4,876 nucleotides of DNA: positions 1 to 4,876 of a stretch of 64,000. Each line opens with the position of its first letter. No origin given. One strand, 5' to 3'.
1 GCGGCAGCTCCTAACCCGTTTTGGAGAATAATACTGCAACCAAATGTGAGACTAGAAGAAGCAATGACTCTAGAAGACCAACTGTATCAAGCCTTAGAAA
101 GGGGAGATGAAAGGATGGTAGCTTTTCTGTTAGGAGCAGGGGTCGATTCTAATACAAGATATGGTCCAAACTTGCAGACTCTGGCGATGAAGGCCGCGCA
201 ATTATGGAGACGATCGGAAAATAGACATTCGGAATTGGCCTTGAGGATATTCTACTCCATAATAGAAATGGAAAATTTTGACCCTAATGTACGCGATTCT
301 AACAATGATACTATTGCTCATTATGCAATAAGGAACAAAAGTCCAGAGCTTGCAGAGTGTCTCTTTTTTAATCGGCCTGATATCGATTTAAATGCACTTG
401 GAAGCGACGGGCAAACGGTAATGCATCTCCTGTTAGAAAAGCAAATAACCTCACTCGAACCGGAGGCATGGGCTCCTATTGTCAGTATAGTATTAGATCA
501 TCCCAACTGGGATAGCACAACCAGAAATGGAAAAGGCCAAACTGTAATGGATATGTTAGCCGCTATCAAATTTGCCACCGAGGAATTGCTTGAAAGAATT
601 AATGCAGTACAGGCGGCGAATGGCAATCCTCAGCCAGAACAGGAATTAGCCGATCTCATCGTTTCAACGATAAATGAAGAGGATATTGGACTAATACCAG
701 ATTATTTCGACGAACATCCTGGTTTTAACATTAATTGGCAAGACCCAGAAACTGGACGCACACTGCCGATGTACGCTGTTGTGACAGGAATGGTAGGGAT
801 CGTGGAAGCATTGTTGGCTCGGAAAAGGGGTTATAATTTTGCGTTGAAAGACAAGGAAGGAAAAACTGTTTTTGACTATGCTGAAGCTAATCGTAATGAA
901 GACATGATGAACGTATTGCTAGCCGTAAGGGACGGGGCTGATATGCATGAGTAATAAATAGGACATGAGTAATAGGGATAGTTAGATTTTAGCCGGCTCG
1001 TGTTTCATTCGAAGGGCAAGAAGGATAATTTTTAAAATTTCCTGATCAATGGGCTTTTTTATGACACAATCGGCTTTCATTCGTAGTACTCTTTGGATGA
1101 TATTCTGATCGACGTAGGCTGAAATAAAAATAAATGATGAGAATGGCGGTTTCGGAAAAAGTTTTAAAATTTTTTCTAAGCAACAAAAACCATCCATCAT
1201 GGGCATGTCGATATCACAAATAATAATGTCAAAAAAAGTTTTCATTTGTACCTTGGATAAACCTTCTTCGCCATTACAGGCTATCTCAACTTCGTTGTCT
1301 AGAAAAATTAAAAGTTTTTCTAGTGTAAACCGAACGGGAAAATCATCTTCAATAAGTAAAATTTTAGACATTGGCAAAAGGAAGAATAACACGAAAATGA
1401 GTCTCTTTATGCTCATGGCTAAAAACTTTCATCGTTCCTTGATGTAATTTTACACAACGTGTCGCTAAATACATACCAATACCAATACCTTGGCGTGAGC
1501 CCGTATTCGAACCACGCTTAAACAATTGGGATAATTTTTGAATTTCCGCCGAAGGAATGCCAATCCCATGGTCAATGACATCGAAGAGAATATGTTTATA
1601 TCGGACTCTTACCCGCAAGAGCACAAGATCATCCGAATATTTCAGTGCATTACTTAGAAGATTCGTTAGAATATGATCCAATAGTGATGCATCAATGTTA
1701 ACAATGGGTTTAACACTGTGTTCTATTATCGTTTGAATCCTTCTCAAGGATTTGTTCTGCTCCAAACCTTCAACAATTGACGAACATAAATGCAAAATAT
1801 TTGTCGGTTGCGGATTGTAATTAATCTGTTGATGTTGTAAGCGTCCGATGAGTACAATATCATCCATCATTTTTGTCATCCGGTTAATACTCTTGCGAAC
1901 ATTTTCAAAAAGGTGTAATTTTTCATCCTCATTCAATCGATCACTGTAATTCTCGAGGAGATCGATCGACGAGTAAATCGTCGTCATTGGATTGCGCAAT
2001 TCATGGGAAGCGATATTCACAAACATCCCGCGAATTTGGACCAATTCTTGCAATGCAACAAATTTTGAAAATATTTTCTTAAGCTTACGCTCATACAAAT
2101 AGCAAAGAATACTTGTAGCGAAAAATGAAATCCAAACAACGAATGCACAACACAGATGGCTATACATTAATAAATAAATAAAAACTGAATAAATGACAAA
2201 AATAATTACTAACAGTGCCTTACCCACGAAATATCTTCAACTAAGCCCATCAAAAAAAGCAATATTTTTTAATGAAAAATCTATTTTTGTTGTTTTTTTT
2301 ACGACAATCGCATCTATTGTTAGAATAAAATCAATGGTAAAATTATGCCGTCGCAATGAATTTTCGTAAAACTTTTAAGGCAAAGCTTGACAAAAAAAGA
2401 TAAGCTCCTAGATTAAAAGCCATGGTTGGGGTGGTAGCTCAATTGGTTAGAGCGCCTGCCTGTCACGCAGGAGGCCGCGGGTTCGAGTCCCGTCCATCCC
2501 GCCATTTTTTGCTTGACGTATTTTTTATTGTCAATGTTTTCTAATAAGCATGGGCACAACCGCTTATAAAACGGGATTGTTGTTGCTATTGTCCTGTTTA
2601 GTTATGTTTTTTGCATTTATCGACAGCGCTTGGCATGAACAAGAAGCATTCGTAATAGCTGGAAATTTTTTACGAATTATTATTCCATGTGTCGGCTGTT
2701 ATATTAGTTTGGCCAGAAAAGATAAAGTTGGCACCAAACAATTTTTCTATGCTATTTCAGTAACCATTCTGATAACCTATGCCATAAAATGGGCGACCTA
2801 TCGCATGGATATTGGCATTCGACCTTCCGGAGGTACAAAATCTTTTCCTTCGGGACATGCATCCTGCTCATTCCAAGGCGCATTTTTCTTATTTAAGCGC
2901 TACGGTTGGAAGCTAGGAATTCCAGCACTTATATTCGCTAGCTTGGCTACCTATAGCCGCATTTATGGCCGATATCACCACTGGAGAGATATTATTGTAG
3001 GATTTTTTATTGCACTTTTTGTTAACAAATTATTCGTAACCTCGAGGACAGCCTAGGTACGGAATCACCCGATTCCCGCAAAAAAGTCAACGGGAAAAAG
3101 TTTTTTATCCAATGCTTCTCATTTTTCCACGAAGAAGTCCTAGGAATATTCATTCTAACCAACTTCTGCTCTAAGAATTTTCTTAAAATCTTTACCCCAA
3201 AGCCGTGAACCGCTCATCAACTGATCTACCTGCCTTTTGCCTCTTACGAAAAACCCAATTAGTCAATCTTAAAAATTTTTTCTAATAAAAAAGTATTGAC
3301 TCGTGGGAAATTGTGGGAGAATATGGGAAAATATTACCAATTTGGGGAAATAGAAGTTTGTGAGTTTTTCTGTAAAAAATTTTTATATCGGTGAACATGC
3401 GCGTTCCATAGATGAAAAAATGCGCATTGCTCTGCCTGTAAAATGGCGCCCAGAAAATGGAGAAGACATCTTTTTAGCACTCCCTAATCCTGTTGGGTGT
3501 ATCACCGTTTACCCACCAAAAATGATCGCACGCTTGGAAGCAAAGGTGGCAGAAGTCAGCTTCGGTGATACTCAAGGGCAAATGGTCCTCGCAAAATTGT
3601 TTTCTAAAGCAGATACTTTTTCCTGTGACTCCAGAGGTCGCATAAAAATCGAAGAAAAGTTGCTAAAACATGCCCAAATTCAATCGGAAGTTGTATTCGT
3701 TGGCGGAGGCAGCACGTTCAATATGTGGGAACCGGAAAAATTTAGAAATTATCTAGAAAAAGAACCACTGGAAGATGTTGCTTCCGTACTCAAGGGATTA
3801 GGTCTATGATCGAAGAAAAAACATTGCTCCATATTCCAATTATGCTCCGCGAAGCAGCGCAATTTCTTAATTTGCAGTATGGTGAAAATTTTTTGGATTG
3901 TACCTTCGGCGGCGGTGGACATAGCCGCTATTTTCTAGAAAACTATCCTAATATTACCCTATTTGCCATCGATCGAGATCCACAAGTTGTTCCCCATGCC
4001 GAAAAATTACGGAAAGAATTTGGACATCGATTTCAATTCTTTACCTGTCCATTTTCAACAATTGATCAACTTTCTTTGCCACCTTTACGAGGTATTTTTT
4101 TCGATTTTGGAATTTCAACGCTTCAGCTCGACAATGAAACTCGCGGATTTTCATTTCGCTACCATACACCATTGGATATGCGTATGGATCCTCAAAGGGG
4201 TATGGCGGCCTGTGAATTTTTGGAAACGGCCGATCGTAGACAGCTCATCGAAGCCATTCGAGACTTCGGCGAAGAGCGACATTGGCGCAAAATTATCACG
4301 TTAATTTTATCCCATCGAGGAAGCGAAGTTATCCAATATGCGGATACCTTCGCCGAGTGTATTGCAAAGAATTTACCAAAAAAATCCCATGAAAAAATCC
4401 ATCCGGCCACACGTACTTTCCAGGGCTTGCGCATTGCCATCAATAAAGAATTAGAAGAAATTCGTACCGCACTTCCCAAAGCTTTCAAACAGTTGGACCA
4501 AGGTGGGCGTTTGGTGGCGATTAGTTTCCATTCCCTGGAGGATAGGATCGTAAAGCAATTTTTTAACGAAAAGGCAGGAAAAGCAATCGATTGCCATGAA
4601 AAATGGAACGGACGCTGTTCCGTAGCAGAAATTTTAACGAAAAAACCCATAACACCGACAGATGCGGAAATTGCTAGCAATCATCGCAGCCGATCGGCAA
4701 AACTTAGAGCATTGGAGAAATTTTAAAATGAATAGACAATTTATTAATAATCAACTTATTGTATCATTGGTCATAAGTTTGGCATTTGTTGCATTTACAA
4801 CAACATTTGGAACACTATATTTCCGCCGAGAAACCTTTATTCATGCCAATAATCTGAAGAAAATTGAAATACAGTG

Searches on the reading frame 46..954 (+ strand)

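Call 46: search_protein_families(library=pfam, proteins=[window:46-954:+], max_evalue=0.00001)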
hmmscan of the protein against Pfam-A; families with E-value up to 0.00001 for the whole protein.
window:46-954:+ (302 aa): 5 families
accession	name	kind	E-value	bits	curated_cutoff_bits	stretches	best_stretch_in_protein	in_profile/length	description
PF12796.13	Ank_2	-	9.5e-18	65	27.3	2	226-300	19-86/90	Ankyrin repeats (3 copies)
PF13637.12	Ank_4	-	4.9e-11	43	22.7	0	73-106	17-49/50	Ankyrin repeats (many copies)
PF13857.12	Ank_5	-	1.4e-10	41.7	27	0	76-128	3-55/56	Ankyrin repeats (many copies)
PF13606.12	Ank_3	-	6e-08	32.7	22.3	0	87-114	2-29/30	Ankyrin repeat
PF00023.36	Ank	-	9.3e-07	29.3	21.1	0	14-35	7-30/33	Ankyrin repeat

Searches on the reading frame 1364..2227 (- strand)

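Call 46: search_protein_families(library=pfam, proteins=[window:1364-2227:-], max_evalue=0.00001)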
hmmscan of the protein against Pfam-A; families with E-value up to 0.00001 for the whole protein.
window:1364-2227:- (287 aa): 2 families
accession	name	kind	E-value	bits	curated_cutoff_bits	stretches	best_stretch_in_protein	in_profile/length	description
PF02518.31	HATPase_c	-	1.4e-20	74.3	26.4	1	179-285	2-110/111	Histidine kinase-, DNA gyrase B-, and HSP90-like ATPase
PF00512.31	HisKA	-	7.3e-12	45.6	26.9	1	66-132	2-65/66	His Kinase A (phospho-acceptor) domain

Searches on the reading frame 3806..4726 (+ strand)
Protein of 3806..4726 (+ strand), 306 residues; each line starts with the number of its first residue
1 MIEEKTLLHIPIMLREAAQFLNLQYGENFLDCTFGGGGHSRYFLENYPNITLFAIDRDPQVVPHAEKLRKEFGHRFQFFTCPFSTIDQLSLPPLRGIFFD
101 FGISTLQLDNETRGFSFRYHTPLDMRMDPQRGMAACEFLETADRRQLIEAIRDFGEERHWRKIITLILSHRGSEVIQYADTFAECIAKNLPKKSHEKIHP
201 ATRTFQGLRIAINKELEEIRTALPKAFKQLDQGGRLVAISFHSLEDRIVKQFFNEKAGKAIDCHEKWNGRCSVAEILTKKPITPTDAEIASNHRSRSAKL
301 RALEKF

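Call 46: search_protein_families(library=pfam, proteins=[window:3806-4726:+], max_evalue=0.00001)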
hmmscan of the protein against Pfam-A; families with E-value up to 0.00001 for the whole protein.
window:3806-4726:+ (306 aa): 1 family
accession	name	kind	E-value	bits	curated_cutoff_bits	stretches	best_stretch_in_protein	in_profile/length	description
PF01795.25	Methyltransf_5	-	4.9e-94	315.7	27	1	8-305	3-308/309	MraW methylase family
